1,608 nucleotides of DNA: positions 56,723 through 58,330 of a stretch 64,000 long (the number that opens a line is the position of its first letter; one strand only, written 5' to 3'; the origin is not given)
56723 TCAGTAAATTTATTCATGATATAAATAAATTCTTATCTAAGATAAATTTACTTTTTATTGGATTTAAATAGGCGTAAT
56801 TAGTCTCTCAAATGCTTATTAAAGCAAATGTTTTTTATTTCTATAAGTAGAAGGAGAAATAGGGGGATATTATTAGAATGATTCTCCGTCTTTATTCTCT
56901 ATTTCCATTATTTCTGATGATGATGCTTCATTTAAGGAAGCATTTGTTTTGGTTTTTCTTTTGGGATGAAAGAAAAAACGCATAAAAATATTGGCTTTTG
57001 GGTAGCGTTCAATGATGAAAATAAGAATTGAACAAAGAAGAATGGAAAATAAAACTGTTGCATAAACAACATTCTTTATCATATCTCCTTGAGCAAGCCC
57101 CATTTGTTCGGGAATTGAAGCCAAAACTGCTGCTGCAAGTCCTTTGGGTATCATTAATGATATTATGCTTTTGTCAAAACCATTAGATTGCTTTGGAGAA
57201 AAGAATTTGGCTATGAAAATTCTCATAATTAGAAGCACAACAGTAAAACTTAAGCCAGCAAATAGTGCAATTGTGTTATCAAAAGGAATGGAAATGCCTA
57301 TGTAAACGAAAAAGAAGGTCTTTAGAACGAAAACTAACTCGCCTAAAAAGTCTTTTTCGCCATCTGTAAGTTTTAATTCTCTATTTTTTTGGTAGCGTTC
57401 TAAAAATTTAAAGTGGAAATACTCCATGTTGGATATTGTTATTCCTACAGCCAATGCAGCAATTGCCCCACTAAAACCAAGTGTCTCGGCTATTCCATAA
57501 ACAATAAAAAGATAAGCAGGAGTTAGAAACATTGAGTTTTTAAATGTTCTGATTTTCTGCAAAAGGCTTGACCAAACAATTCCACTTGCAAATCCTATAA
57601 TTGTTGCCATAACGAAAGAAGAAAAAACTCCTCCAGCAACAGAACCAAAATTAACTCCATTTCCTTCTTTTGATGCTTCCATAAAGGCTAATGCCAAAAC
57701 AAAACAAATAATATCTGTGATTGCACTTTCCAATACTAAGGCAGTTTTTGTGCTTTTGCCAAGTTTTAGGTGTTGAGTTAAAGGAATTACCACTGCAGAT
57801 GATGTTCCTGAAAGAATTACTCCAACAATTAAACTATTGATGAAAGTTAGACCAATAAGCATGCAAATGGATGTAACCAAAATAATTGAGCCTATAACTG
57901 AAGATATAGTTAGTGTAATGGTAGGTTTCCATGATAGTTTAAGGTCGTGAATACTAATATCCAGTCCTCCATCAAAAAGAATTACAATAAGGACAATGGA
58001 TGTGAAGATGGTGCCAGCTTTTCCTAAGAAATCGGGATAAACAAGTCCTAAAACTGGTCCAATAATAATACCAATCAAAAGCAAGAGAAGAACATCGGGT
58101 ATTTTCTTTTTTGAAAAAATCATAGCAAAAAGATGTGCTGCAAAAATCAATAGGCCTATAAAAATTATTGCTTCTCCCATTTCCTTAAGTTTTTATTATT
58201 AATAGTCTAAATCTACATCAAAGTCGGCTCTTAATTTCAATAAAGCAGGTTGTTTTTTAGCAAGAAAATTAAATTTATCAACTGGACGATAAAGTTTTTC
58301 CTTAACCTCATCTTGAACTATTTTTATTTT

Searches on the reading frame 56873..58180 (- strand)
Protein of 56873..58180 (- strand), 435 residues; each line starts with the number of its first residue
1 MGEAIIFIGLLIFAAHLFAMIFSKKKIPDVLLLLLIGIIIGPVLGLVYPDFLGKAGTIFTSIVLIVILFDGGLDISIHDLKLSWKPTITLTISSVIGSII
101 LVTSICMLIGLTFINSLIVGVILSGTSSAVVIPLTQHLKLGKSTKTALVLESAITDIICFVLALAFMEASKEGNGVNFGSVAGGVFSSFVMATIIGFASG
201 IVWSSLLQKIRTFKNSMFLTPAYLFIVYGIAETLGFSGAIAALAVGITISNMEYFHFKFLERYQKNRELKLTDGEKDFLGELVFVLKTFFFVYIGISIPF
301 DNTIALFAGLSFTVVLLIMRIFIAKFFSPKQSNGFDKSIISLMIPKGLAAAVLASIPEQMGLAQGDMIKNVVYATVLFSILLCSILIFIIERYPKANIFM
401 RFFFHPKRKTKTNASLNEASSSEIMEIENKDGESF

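Call 29: search_protein_families(library=pfam, proteins=[window:56873-58180:-], max_evalue=0.00001)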
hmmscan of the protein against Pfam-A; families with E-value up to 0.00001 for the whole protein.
window:56873-58180:- (435 aa): 1 family
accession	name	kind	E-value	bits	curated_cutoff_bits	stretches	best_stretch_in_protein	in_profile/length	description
PF00999.27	Na_H_Exchanger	-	9.3e-41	140.4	26.2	1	14-389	3-371/375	Sodium/hydrogen exchanger, transmembrane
